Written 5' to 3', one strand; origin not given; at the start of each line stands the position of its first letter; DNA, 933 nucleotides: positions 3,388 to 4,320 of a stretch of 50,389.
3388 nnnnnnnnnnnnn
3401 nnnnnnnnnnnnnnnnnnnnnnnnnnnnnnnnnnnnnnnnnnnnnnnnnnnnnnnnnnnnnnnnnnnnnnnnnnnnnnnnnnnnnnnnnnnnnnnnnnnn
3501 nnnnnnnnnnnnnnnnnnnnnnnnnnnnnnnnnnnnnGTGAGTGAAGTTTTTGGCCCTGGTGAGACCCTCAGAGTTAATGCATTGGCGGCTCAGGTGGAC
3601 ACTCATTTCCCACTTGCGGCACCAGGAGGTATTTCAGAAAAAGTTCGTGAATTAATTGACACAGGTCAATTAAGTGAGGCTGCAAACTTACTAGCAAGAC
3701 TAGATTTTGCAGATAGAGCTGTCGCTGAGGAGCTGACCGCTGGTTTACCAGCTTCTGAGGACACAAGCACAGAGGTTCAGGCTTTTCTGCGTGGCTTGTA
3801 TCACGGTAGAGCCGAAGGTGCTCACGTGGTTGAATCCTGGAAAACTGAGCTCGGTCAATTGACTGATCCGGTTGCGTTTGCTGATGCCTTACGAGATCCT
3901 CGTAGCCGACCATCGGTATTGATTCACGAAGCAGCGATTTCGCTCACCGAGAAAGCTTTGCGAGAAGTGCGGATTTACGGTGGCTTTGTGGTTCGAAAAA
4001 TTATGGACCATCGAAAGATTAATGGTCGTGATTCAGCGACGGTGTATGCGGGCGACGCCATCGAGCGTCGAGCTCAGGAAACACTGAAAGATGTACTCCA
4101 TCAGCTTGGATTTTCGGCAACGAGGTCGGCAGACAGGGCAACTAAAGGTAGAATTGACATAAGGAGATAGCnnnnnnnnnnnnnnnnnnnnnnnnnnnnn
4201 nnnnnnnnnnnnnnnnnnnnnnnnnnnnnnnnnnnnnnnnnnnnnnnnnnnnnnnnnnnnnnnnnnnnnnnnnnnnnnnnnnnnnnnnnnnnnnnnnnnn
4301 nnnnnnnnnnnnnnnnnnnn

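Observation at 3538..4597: Two-gene ORFan cassette wedged between atpG and atpD, translationally coupled but compositionally foreign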

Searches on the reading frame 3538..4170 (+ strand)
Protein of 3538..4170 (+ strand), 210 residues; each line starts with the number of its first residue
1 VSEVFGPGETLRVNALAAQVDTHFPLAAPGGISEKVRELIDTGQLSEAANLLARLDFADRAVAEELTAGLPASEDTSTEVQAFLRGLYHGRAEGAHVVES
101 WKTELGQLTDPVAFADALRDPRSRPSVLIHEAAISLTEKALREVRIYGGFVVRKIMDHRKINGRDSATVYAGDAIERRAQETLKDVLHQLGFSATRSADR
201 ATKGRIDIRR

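Call 4: search_protein_families(library=pfam, proteins=[window:3538-4170:+], max_evalue=1)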
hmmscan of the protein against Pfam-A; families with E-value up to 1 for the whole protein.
window:3538-4170:+ (210 aa): 2 families
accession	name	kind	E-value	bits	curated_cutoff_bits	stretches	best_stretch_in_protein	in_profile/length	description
PF08823.16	PG_binding_2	-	0.019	15.7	21.1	0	180-202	18-43/74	Putative peptidoglycan binding domain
PF18157.6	MID_pPIWI_RE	-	0.054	14.2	26.6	1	140-193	89-136/141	MID domain of pPIWI_RE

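Call 5: search_protein_families(library=ncbifam, proteins=[window:3538-4170:+], max_evalue=1)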
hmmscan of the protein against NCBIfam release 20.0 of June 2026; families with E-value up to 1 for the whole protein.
window:3538-4170:+ (210 aa): 0 families

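Call 6: search_protein_families(library=padloc, proteins=[window:3538-4170:+], max_evalue=1)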
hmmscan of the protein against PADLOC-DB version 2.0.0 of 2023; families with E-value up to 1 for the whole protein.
window:3538-4170:+ (210 aa): 0 families

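Call 10: find_homologous_proteins(query=window:3538-4167:+, max_evalue=0.01)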
Query window:3538-4167:+ (210 aa): 1 proteins with E <= 0.01 among 1829 candidates.
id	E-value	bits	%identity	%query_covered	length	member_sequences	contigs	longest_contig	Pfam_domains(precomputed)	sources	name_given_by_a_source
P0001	2.6e-129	447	100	100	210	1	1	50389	-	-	-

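Call 17: search_protein_representatives(protein=window:3538-4167:+)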
Query: 210 residues. Proteins with E-value up to 0.001 (for the whole library): 6; up to 1e-10: 2; up to 1e-30: 1. The best 6 are listed.
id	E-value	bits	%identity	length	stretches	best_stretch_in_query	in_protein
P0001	8.2e-130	446.7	100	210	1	1-210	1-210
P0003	2.2e-19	86.5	37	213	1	22-196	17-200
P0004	4.5e-06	43.0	43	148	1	17-107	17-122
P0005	5.6e-05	39.5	39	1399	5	17-56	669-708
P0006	6.2e-05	39.3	-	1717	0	-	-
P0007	4.2e-04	36.6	40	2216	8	109-138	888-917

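Call 20: find_encoding_contigs(protein=P0003, flank=8000)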
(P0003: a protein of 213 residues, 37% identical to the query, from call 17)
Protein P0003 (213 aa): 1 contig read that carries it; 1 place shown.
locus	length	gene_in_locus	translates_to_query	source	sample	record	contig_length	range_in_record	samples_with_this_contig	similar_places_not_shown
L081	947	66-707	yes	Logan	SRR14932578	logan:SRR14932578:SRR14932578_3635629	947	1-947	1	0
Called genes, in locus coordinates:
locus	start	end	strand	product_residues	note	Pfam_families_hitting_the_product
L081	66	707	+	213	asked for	-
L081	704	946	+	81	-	?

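Call 22: find_encoding_contigs(protein=P0004, flank=8000)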
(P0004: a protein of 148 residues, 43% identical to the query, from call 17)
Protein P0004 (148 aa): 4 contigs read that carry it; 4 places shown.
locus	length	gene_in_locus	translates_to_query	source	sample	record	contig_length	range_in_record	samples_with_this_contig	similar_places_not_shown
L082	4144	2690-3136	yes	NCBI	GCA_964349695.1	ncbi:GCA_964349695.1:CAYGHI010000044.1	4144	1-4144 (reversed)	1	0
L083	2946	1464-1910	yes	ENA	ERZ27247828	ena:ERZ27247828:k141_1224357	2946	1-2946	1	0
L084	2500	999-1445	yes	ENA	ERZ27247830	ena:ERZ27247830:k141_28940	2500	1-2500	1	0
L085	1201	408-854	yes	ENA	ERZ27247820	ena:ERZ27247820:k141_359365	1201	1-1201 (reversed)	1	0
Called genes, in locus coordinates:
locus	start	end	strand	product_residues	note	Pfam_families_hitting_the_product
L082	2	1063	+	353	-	?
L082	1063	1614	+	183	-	-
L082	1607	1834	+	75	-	-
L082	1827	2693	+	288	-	PF00231:ATP-synt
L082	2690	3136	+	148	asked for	-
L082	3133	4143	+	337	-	?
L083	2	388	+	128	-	?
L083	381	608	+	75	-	-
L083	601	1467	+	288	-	PF00231:ATP-synt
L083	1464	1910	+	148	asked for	-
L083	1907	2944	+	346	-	?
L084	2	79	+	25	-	?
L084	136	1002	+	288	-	PF00231:ATP-synt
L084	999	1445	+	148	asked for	-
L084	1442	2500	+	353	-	?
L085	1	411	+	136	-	?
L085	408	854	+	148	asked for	-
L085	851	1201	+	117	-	?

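Call 26: find_related_loci(query=A1, collection=metagenome_contigs, flank=8000)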
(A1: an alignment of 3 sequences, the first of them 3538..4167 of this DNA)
Query A1 (210 aa) in metagenome_contigs; peptide patterns used: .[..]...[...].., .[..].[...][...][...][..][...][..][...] (x = any residue, [..] = any of these).
240 stretches matched a pattern, but none encodes a relative of the query by tblastn (E <= 1e-3).

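Call 27: find_related_loci(query=A1, collection=viral_contigs, flank=8000)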
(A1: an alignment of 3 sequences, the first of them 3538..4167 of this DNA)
Query A1 (210 aa) in viral_contigs; peptide patterns used: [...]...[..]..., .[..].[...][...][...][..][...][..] (x = any residue, [..] = any of these).
71 stretches matched a pattern, but none encodes a relative of the query by tblastn (E <= 1e-3).

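Call 32: find_homologous_proteins(query=A1, max_evalue=0.1)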
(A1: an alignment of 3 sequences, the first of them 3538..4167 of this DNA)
Query A1 (3 sequences) (210 aa, profile of the alignment): 4 proteins with E <= 0.1 among 7812 candidates.
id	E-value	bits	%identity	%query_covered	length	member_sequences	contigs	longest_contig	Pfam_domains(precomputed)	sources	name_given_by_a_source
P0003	2.6e-101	356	33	85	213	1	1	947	-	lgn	-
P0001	5.7e-99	348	100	100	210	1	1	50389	-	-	-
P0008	2.2e-58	215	31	92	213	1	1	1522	-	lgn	-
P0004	1.2e-51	193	37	42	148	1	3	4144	-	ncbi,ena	-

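Call 33: find_encoding_contigs(protein=P0008, flank=8000)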
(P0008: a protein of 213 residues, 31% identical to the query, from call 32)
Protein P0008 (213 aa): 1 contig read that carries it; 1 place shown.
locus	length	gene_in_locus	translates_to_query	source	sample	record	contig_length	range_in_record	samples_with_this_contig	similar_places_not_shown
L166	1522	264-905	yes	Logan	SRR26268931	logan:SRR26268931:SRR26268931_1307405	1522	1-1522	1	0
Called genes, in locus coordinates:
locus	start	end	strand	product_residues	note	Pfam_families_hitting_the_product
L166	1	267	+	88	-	?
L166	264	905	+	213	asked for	-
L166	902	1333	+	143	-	-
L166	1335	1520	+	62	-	?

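Call 45: search_solved_structures(query=A5, max_evalue=10)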
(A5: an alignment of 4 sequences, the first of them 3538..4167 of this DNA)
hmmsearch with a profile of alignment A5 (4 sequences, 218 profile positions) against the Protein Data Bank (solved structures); distinct sequences matched with E-value up to 10: 7.
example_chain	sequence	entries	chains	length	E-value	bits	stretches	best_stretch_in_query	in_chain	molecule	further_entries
4ozs_A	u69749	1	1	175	0.016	18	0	36-59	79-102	Alpha solenoid protein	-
8any_A5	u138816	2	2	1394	0.12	15.2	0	35-72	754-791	Leucine-rich PPR motif-containing protein, mitochondrial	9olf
4kki_A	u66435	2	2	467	0.4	13.5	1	140-184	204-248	Transcobalamin-1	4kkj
8fdo_C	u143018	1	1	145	0.46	13.3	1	32-74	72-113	FP15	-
9jgk_A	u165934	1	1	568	0.6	12.9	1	32-86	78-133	Soluble cytochrome b562,5-hydroxytryptamine receptor 2B,Soluble cytochrome b562,5-hydroxyt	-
6pv7_B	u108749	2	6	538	0.84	12.4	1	32-75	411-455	Fusion protein of Neuronal acetylcholine receptor subunit beta-4 and Soluble cytochrome b5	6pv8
9cug_A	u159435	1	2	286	1.1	12.1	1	32-72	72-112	Soluble cytochrome b562,Interferon regulatory factor 4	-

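Call 47: search_protein_families(library=phrogs, proteins=[window:3538-4167:+, P0003, P0008, P0004, L166:902-1330:+], max_evalue=1)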
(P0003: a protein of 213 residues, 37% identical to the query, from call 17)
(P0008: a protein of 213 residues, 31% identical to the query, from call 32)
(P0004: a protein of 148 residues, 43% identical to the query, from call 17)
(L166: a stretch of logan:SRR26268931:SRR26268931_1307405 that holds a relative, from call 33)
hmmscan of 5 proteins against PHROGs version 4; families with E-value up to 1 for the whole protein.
window:3538-4167:+ (210 aa): 2 families
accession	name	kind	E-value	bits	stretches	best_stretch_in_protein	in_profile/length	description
phrog_25203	-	unknown function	0.27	12.5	1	138-195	27-80/86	-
phrog_25173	-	unknown function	0.33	11.8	0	182-202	21-41/48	-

P0003 (213 aa): 4 families
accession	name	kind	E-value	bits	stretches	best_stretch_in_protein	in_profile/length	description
phrog_31934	-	unknown function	0.021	16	1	76-118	21-66/70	-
phrog_4385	-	unknown function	0.054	14.9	1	121-177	14-66/97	-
phrog_37349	-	unknown function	0.1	13.4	0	146-196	86-141/167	-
phrog_21743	-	unknown function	0.19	12.9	1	93-148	52-106/126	-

P0008 (213 aa): 0 families

P0004 (148 aa): 1 family
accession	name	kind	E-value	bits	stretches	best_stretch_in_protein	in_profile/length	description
phrog_9790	-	unknown function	0.17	12.7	1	4-78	30-102/204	-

L166:902-1330:+ (143 aa): 0 families

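Call 50: predict_structure(alignment_id=A5)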
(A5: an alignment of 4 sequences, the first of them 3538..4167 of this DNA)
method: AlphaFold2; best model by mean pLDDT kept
length: 210 residues; sequences in the alignment: 4
mean_pLDDT: 68.4   pTM: 0.59
mean pLDDT of the five models: 68.4, 57.6, 55.0, 46.5, 45.4
residues with pLDDT >= 90: 0; 70-90: 97; 50-70: 92; < 50: 21
segments of 3 or more residues with pLDDT < 50: 1-3, 193-210
pLDDT, mean of each block of 10 residues (from residue 1): 57 80 64 79 86 82 77 66 81 73 67 67 71 71 75 68 62 64 60 46 40
secondary structure, 60 per line:
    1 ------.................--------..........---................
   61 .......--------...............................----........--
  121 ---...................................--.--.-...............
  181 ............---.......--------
elements in order: H7-23 H32-41 H45-67 H76-106 H111-118 H124-158 H166-192 H196-202

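Call 53: fold_search(model_id=the predicted structure, library=pdb)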
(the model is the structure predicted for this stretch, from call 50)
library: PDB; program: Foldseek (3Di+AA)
matches with E <= 10: 166; with E <= 0.001: 0
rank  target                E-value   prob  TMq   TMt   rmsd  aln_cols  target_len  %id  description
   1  8g9k_B                5.9e-01  0.08  0.13  0.13  17.9       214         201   16  Geometrically programmable nanomaterial construction using regularized protein building blocks (released 2024-03-13)
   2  8d9p                  6.2e-01  0.18  0.22  0.24  16.3       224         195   10  De Novo Photosynthetic Reaction Center Protein Equipped with Heme B and Mn(II) cations (released 2022-09-28)
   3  8fin_A                6.5e-01  0.10  0.15  0.17  17.0       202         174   18  Multi-state design of two-state switchable hinge proteins (released 2023-08-16)
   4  8g9k_A                6.8e-01  0.11  0.16  0.17  18.2       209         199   17  Geometrically programmable nanomaterial construction using regularized protein building blocks (released 2024-03-13)
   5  8d9o                  9.5e-01  0.10  0.18  0.19  18.4       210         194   11  De Novo Photosynthetic Reaction Center Protein in Apo-State (released 2022-09-28)
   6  5vi0_B                1.2e+00  0.04  0.13  0.10  17.5       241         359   14  Pseudomonas fluorescens alkylpurine DNA glycosylase AlkC bound to DNA containing an abasic site analog (released 2017-10-25)
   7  2b7m_C                1.3e+00  0.09  0.19  0.10  17.5       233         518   11  Crystal Structure of the S. cerevisiae Exocyst Component Exo70p (released 2005-11-15)
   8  6e9x_A                1.3e+00  0.08  0.15  0.17  17.2       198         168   14  DHF91 filament (released 2018-11-21)
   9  4jws_B                1.3e+00  0.07  0.17  0.11  19.3       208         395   15  Crystal structure of Cytochrome P450cam-putidaredoxin complex (released 2013-06-19)
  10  2b7m_D                1.4e+00  0.08  0.19  0.10  17.6       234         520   11  Crystal Structure of the S. cerevisiae Exocyst Component Exo70p (released 2005-11-15)
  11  5cwl_A                1.7e+00  0.06  0.14  0.17  16.7       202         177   13  Crystal structure of de novo designed helical repeat protein DHR54 (released 2015-12-16)
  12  5jdo_A                1.8e+00  0.04  0.16  0.14  30.4       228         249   15  T. congolense haptoglobin-haemoglobin receptor in complex with haemoglobin (released 2016-04-27)
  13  8e0n_B                2.0e+00  0.07  0.17  0.19  18.3       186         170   16  Homotrimeric variant of tcTRP9, BGL18 (released 2023-04-12)
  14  8g9j                  2.0e+00  0.05  0.15  0.16  18.0       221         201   18  Geometrically programmable nanomaterial construction using regularized protein building blocks (released 2024-03-13)
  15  9t1m_B                2.1e+00  0.14  0.20  0.29   9.8       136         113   14  Nuclear export protein/Non-structural protein 2 (NEP/NS2) in complex with artificial alpha Rep protein (released 2025-11-12)
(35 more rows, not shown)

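Call 64: search_dna_similar(query=window:3538-4167:+, collection=phages, mode=protein, max_evalue=0.01)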
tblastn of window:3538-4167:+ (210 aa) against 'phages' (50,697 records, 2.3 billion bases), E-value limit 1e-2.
No match.

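Call 66: search_dna_similar(query=window:3538-4167:+, collection=plasmids, mode=protein, max_evalue=0.01)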
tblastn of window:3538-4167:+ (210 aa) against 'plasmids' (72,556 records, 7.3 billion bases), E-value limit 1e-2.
No match.

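Call 72: search_protein_families(library=pfam, proteins=[L082:1063-1611:+, L166:902-1330:+], max_evalue=0.01)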
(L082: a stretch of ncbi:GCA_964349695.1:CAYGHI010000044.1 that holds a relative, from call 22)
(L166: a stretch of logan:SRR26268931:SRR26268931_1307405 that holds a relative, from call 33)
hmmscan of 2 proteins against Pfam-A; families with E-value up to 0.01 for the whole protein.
L082:1063-1611:+ (183 aa): 0 families

L166:902-1330:+ (143 aa): 0 families

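Call 81: fold_search(model_id=the predicted structure, library=viral)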
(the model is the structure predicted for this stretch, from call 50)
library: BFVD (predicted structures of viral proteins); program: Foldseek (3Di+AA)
matches with E <= 10: 191; with E <= 0.001: 0
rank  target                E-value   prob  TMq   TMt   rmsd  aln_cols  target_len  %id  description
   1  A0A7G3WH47            6.3e-01  0.04  0.11  0.07  42.4       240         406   11  Uncharacterized protein [Arthronema virus TR020]
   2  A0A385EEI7            1.0e+00  0.04  0.14  0.11  22.1       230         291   14  Uncharacterized protein [Caulobacter phage CcrBL9]
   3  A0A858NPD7            1.2e+00  0.06  0.15  0.11  20.9       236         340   10  (no name in the UniProt tables at hand)
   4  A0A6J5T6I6            1.3e+00  0.05  0.14  0.10  34.2       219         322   13  Uncharacterized protein [uncultured Caudovirales phage]
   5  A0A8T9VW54            1.3e+00  0.14  0.22  0.26  12.2       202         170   11  (no name in the UniProt tables at hand)
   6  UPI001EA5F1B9         1.3e+00  0.06  0.17  0.14  21.3       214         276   11  (no name look-up for this kind of identifier)
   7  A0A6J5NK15            1.5e+00  0.15  0.26  0.13  10.8       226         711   17  Uncharacterized protein [uncultured Caudovirales phage]
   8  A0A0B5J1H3            1.7e+00  0.06  0.17  0.14  16.5       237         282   14  Uncharacterized protein [Pandoravirus inopinatum]
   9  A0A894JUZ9            1.8e+00  0.08  0.21  0.15  18.4       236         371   14  (no name in the UniProt tables at hand)
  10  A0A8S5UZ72            1.9e+00  0.06  0.17  0.06  29.4       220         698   13  Spherulation-specific family 4 [Siphoviridae sp. ctPNJ4]
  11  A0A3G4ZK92            2.0e+00  0.35  0.35  0.39   7.7       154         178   11  Transmembrane protein [Terrestrivirus sp.]
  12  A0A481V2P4            2.1e+00  0.08  0.21  0.16  19.2       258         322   11  (no name in the UniProt tables at hand)
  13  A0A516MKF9            2.1e+00  0.06  0.15  0.20  23.8       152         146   14  (no name in the UniProt tables at hand)
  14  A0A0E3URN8            2.1e+00  0.05  0.15  0.06  18.9       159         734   12  Hoar [Lambdina fiscellaria nucleopolyhedrovirus]
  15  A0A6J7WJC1            2.1e+00  0.05  0.18  0.06  25.6       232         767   15  Uncharacterized protein [uncultured Caudovirales phage]
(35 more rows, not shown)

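Call 91: search_protein_families(library=pfam, proteins=[P0005, P0006, P0007, P0003, P0008, P0004], max_evalue=0.01)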
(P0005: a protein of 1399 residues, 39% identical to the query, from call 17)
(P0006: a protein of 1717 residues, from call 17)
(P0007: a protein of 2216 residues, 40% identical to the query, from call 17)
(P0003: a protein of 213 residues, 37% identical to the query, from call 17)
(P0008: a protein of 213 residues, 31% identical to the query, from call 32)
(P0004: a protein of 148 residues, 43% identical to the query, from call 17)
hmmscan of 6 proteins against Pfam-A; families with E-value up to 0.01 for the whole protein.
P0005 (1399 aa): 7 families
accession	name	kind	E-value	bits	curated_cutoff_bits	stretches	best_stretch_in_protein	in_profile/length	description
PF13620.12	CarboxypepD_reg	-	1.7e-117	384.4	32.3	14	683-769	1-82/82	Carboxypeptidase regulatory-like domain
PF17210.9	SdrD_B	-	9.9e-42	142.1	29.7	6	693-753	20-76/112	SdrD B-like domain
PF13715.12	CarbopepD_reg_2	-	4.7e-32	110.3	32.2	3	130-197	1-60/88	CarboxypepD_reg-like domain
PF17802.7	SpaA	-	4.1e-19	69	23.1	0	410-459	9-56/91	Prealbumin-like fold domain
PF22904.2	NOMO1-like_2nd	-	5.4e-16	58.9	27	1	683-764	5-85/90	BOS complex subunit NOMO1-like, second beta sandwich domain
PF11974.14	bMG3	-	1.5e-11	44.6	34.9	0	865-932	14-75/103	Bacterial alpha-2-macroglobulin MG3 domain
PF22902.2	NOMO1-like_9th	-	3.3e-08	33.6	27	0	1172-1208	25-61/75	BOS complex subunit NOMO1-like, beta sandwich domain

P0006 (1717 aa): 21 families
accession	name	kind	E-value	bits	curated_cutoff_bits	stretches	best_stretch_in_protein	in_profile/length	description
PF16403.11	Bact_surface_Ig-like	-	0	1271.9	27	19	1301-1371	3-71/71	Bacterial surface protein, Ig-like domain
PF07523.18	Big_3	-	2.5e-111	364.5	21.2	17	1304-1366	3-67/68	Bacterial Ig-like domain (group 3)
PF02494.22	HYR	-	1e-44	151.2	21.7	0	1451-1527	2-81/81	HYR domain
PF23237.1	HYR_4C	-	1.9e-33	114.9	27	0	1477-1527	23-73/73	HYR-like domain with 4 cysteines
PF15418.12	DUF4625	-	9.4e-28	97.5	27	0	1423-1447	104-128/131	Domain of unknown function (DUF4625)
PF03639.19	Glyco_hydro_81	-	5e-26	92.1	25.6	0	33-99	194-262/323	Glycosyl hydrolase family 81 N-terminal domain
PF12245.14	Big_3_2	-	3e-22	79.5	23.3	0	1268-1295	94-121/122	Bacterial Ig-like domain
PF19077.6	Big_13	-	2.3e-20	73.4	27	0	1422-1451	72-101/102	Bacterial Ig-like domain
PF05345.18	He_PIG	-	5.6e-20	72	24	0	150-187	58-95/96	Putative Ig domain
PF13750.12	Big_3_3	-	9.1e-17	61.6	27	0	1184-1261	9-88/157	Bacterial Ig-like domain (group 3)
PF17900.6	Peptidase_M1_N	-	9.5e-16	58.9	25.8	0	65-97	83-115/186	Peptidase M1 N-terminal domain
PF08428.16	Rib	-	4.6e-15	56.5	27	0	121-188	10-75/76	Rib domain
PF17963.7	Big_9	-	1.3e-14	55.3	23.6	0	1312-1366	32-85/89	Bacterial Ig domain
PF19671.4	DUF6174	-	4.5e-14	53.2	23.8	0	1186-1239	11-63/122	Family of unknown function (DUF6174)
PF05202.17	Flp_C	-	1.8e-12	47.6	25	0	282-335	179-232/254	Recombinase Flp protein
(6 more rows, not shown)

P0007 (2216 aa): 8 families
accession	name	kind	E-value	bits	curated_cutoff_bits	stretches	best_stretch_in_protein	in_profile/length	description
PF17963.7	Big_9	-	3.8e-67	223.6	23.6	6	1866-1958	1-89/89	Bacterial Ig domain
PF17892.7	Cadherin_5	-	7.5e-48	160.8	26.5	5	1967-2055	2-95/98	Cadherin-like domain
PF17803.7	Cadherin_4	-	1.3e-43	147.8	25.1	6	1855-1925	4-71/71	Bacterial cadherin-like domain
PF19081.6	Ig_7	-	1.2e-22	80.5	27.3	1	1423-1501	1-83/84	Ig-like domain CHU_C associated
PF07354.18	Sp38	-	1.3e-21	76.9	23.1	0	619-664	12-58/100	Zona-pellucida-binding protein (Sp38) N-terminal Ig domain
PF22686.1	Alg17C_C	-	9.5e-10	38.5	27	0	798-808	24-34/39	Exo-oligoalginate lyase-like, C-terminal domain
PF19076.6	CshA_repeat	-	3.9e-06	27.9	27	1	1878-1941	26-87/103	Surface adhesin CshA repetitive domain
PF13895.12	Ig_2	-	0.001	19.7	27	1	619-680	9-72/79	Immunoglobulin domain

P0003 (213 aa): 0 families

P0008 (213 aa): 0 families

P0004 (148 aa): 0 families
